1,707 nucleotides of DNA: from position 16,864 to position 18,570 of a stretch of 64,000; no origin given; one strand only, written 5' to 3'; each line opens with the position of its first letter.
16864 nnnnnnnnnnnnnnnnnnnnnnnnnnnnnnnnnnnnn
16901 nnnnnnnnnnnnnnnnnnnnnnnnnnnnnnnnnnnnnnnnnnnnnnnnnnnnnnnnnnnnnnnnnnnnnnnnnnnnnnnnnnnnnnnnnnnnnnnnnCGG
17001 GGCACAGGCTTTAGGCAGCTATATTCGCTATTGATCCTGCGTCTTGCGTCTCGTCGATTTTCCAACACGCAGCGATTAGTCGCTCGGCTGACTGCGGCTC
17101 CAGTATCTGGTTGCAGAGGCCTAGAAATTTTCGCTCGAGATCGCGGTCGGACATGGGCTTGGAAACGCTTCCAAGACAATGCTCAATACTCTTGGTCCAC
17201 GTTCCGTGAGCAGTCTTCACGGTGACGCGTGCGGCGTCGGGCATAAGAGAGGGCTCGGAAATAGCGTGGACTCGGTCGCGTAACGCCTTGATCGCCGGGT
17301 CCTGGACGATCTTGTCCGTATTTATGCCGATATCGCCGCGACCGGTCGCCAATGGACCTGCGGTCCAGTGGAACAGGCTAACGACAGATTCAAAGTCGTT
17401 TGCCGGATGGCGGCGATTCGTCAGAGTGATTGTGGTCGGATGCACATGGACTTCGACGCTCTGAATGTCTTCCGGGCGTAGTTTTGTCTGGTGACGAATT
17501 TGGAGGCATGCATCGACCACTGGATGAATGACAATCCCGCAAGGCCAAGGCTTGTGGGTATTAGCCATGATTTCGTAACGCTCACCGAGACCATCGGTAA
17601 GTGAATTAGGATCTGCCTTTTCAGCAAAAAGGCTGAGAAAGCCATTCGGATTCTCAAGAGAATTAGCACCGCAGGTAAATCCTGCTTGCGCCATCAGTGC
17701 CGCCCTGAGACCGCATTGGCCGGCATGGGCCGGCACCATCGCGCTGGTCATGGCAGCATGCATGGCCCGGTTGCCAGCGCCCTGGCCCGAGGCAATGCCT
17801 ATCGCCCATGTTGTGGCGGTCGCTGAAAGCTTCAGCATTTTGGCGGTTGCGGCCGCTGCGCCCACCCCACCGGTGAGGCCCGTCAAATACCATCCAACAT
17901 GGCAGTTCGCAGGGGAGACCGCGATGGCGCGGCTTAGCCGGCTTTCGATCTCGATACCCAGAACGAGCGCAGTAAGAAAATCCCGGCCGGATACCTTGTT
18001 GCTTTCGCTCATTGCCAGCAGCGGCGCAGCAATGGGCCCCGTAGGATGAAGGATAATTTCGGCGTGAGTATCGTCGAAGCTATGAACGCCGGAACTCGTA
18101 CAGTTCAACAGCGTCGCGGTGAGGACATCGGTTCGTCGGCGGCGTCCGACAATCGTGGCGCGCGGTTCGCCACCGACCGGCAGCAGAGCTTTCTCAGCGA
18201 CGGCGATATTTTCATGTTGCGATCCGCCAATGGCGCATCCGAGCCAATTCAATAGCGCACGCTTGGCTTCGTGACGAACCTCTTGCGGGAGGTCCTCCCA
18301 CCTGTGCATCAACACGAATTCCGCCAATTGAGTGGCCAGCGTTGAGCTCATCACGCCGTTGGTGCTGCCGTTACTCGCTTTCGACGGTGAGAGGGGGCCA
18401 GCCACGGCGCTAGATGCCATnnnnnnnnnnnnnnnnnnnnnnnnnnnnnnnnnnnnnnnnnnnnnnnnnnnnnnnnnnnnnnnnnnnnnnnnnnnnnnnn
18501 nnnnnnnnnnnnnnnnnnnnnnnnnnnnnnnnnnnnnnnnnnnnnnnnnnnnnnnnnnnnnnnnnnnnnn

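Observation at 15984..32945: Inverted duplication of a three-gene module: YxxxK-less SDR-like protein, MmgE/PrpD and SMP-30 lactonase, with an identical 11-nt overlap junction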

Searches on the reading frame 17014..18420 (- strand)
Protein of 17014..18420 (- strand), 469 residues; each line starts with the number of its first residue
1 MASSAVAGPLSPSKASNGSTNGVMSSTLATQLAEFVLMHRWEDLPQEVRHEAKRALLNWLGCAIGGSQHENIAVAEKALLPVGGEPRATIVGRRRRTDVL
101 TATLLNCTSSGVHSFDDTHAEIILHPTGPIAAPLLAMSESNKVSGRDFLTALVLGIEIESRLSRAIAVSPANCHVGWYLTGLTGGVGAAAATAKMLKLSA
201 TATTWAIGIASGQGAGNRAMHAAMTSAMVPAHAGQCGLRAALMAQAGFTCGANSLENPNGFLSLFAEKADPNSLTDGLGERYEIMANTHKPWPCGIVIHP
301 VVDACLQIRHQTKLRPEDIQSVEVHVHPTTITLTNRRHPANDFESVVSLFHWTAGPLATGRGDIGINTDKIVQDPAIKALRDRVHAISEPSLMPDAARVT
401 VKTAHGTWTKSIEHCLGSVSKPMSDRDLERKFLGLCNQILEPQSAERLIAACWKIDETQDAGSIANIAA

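Call 12: search_protein_families(library=pfam, proteins=[window:17014-18420:-])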
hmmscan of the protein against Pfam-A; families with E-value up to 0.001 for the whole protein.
window:17014-18420:- (469 aa): 2 families
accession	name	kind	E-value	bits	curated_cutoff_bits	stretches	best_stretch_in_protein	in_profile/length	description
PF03972.19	MmgE_PrpD_N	-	6.6e-61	206.1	32.1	1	31-272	2-242/244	MmgE/PrpD N-terminal domain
PF19305.4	MmgE_PrpD_C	-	2.2e-30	106.2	32.1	1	292-454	1-172/173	MmgE/PrpD C-terminal domain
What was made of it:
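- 17011..18420 (-): MmgE/PrpD-family protein, copy A (469 aa). Pfam MmgE_PrpD_N 206 bits and MmgE_PrpD_C 106 bits (call 12).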

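Call 17: search_protein_families(library=ncbifam, proteins=[window:17014-18420:-], max_evalue=0.00001)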
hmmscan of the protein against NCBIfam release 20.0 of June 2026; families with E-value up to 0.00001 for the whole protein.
window:17014-18420:- (469 aa): 1 family
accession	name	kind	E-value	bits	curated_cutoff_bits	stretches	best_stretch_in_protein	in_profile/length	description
NF042438.1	PrpD_hiGCgrampos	equivalog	5.3e-07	28.6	950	1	88-266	80-256/499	2-methylcitrate dehydratase PrpD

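Call 31: search_solved_structures(query=window:17014-18420:-, max_evalue=0.00001)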
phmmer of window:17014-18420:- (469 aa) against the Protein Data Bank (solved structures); distinct sequences matched with E-value up to 0.00001: 10.
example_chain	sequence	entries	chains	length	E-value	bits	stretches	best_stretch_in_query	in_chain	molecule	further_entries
2hp0_A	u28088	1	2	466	2.1e-26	95.9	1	27-433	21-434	IDS-epimerase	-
2hp3_A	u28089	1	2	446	2.6e-26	95.6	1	29-433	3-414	IDS-epimerase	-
7bra_A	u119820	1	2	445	5.4e-25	91.3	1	31-344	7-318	Bacillus subtilis IRG1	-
7e9d_A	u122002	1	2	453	9.9e-24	87.1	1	29-344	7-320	IRG1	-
12vw_A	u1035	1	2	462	1e-21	80.5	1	44-463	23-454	Cis-aconitate decarboxylase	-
12vt_A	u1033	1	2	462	1.4e-21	80.1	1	44-463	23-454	Cis-aconitate decarboxylase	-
12ux_A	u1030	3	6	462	1.4e-21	80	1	44-463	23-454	Cis-aconitate decarboxylase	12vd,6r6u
12vq_A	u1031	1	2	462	2.4e-20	75.9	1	44-463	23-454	Cis-aconitate decarboxylase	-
7br9_A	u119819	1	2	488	3e-20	75.6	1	49-464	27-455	Cis-aconitate decarboxylase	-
6r6t_A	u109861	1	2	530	4.1e-20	75.2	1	49-464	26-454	Cis-aconitate decarboxylase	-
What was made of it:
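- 17011..18420 (-): Closest PDB entry is IDS epimerase, E 2e-26 (call 31).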

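Call 58: find_homologous_proteins(query=window:17014-18420:-, max_evalue=1e-40)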
Query window:17014-18420:- (469 aa): 1117 proteins with E <= 1e-40 among 8000 candidates; the best 120 are listed.
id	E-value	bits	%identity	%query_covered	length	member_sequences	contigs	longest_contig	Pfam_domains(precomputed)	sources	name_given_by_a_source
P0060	0.0e+0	1053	100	100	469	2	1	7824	PF19305.5,PF03972.20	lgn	-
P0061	1.6e-185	635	61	95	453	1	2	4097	PF19305.5,PF03972.20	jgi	jgi:2-methylcitrate dehydratase PrpD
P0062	3.1e-183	628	62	94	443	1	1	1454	PF19305.5,PF03972.20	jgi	jgi:2-methylcitrate dehydratase PrpD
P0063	2.1e-182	625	61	95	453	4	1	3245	PF19305.5,PF03972.20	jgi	jgi:2-methylcitrate dehydratase PrpD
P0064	9.8e-182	623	61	95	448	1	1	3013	PF19305.5,PF03972.20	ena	-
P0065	5.4e-177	607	58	97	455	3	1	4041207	PF19305.5,PF03972.20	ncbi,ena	-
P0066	5.6e-174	597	58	96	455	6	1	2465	PF19305.5,PF03972.20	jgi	jgi:2-methylcitrate dehydratase PrpD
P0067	1.4e-171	589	60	94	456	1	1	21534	PF19305.5,PF03972.20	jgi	jgi:2-methylcitrate dehydratase PrpD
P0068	2.2e-156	539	85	60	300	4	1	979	PF03972.20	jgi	jgi:2-methylcitrate dehydratase PrpD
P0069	7.3e-149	514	53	95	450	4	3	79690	PF19305.5,PF03972.20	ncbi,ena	-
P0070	1.1e-145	504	52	95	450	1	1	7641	PF19305.5,PF03972.20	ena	-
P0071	4.9e-144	499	52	95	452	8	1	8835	PF19305.5,PF03972.20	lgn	-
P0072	3.0e-143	496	51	95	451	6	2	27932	PF19305.5,PF03972.20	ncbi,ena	-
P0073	2.3e-142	493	51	94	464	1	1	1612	PF19305.5,PF03972.20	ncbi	-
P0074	6.5e-142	492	51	95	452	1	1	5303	PF19305.5,PF03972.20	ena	-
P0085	1.5e-128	448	46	93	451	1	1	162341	PF19305.5,PF03972.20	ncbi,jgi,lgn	jgi:2-methylcitrate dehydratase PrpD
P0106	2.3e-125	437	45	94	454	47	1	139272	PF19305.5,PF03972.20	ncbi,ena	-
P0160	3.2e-118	413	46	95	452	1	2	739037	PF19305.5,PF03972.20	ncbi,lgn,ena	-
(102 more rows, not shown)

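Call 59: find_encoding_contigs(protein=P0065, flank=10000, max_places=2)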
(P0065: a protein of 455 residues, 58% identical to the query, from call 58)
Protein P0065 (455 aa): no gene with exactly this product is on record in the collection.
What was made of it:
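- Tried and rejected: The contig look-up for P0065 failed, although it is the window's own PrpD_B (call 59).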

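Call 61: list_cluster_members(proteins=[P0065, P0060, P0069, P0072, P0085, P0106, P0160, P0026])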
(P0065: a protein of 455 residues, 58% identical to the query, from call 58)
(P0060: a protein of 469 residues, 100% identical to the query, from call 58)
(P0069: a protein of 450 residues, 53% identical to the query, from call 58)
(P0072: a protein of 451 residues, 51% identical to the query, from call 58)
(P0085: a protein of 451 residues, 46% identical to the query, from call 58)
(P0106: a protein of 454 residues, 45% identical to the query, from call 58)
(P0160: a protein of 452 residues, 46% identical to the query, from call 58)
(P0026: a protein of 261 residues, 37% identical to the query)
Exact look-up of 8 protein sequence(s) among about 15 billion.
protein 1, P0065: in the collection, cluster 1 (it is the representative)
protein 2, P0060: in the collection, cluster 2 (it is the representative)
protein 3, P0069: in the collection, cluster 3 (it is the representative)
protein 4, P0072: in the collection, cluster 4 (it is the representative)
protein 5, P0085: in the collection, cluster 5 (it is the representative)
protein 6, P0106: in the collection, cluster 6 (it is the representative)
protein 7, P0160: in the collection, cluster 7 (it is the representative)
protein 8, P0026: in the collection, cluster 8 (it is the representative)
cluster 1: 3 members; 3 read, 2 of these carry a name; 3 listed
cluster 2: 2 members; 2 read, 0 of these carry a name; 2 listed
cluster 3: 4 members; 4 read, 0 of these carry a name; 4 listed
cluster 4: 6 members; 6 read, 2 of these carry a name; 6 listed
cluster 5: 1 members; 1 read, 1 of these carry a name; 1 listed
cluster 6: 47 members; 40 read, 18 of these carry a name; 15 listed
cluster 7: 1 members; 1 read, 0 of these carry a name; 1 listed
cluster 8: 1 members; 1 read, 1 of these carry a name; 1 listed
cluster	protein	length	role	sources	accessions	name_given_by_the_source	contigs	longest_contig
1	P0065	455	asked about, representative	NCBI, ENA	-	-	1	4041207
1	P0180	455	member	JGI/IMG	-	2-methylcitrate dehydratase PrpD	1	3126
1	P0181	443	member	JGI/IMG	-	2-methylcitrate dehydratase PrpD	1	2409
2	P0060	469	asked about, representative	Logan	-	-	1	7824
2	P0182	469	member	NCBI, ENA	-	-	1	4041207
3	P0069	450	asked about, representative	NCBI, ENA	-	-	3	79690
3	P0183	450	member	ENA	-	-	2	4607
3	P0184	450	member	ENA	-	-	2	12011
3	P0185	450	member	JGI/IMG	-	-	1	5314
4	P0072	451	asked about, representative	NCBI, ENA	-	-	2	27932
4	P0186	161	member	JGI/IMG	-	2-methylcitrate dehydratase PrpD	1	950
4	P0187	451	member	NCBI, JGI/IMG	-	2-methylcitrate dehydratase PrpD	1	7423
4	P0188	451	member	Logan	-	-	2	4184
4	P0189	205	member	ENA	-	-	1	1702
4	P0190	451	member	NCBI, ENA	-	-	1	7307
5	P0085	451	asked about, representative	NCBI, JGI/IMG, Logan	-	2-methylcitrate dehydratase PrpD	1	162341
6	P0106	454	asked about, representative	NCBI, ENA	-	-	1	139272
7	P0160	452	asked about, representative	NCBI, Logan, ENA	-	-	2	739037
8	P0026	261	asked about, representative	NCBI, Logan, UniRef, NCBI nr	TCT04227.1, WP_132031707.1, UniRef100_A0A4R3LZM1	SDR family oxidoreductase [Aquabacter spiritensis] | Short-subunit dehydrogenase n=1 Tax=Aquabacter spiritensis TaxID=933073 ...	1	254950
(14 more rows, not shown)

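Call 71: find_encoding_contigs(protein=P0069, flank=8000, max_places=3)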
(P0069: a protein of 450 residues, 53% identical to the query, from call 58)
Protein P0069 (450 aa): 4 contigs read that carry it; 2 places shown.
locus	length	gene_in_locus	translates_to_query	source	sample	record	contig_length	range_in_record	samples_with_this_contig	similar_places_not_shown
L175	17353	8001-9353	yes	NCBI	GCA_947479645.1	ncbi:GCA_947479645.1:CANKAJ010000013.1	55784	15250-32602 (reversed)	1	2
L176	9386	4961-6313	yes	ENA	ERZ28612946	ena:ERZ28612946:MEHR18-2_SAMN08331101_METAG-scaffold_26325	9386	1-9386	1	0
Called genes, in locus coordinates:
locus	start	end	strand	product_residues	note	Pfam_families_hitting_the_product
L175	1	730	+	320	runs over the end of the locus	PF03401:TctC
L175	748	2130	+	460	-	PF11794:HpaB_N, PF03241:HpaB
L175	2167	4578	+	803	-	PF02771:Acyl-CoA_dh_N, PF00441:Acyl-CoA_dh_1, PF08028:Acyl-CoA_dh_2, PF02771:Acyl-CoA_dh_N, PF02770:Acyl-CoA_dh_M, PF00441:Acyl-CoA_dh_1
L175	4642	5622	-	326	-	PF03401:TctC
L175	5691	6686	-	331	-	PF03401:TctC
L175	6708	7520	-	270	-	PF00378:ECH_1, PF16113:ECH_2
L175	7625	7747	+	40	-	-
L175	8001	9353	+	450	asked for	PF03972:MmgE_PrpD_N, PF19305:MmgE_PrpD_C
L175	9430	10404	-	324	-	PF03401:TctC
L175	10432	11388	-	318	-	PF03401:TctC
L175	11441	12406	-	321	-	PF03401:TctC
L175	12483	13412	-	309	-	PF07992:Pyr_redox_2, PF00890:FAD_binding_2, PF01134:GIDA (weak), PF01266:DAO, PF12831:FAD_oxidored, PF13450:NAD_binding_8, PF13738:Pyr_redox_3, PF00070:Pyr_redox, +2 more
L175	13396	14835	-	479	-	PF24696:UGSC (weak)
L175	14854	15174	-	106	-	PF24696:UGSC (weak)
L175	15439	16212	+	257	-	PF00378:ECH_1, PF16113:ECH_2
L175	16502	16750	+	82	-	PF22513:FitA-like_RHH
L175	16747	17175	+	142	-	PF01850:PIN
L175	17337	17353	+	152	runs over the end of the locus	PF20432:Xre-like-HTH, PF09722:Xre_MbcA_ParS_C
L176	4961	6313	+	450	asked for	PF03972:MmgE_PrpD_N, PF19305:MmgE_PrpD_C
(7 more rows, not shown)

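Call 72: find_encoding_contigs(protein=P0106, flank=8000, max_places=3)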
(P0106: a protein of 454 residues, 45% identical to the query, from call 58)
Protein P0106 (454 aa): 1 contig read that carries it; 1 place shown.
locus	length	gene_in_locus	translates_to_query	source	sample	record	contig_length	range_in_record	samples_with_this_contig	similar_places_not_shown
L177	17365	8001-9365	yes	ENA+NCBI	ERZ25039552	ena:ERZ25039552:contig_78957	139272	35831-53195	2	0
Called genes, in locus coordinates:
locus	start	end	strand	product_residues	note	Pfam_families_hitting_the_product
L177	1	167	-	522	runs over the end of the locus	PF04909:Amidohydro_2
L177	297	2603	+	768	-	PF01804:Penicil_amidase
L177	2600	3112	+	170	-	PF06271:RDD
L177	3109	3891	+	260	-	PF04376:ATE_N, PF04377:ATE_C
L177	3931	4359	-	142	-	-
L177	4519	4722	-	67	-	-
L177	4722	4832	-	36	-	-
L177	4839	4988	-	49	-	-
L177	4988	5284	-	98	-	PF00296:Bac_luciferase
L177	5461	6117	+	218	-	-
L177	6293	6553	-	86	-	-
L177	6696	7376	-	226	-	PF12840:HTH_20, PF01022:HTH_5 (weak), PF12802:MarR_2 (weak)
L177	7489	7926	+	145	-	PF01243:PNPOx_N, PF12900:Pyridox_ox_2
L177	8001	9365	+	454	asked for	PF03972:MmgE_PrpD_N, PF19305:MmgE_PrpD_C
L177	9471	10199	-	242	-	PF00596:Aldolase_II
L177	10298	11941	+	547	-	PF04389:Peptidase_M28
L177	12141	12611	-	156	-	PF01575:MaoC_dehydratas, PF13452:FAS1_DH_region (weak)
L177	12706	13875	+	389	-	PF13433:Peripla_BP_5, PF13458:Peripla_BP_6, PF01094:ANF_receptor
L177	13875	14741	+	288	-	PF02653:BPD_transp_2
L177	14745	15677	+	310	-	PF02653:BPD_transp_2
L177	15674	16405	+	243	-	PF00005:ABC_tran, PF13304:AAA_21 (faint), PF12399:BCA_ABC_TP_C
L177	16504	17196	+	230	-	PF00005:ABC_tran, PF13401:AAA_22 (weak)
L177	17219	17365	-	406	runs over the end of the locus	PF00501:AMP-binding, PF13193:AMP-binding_C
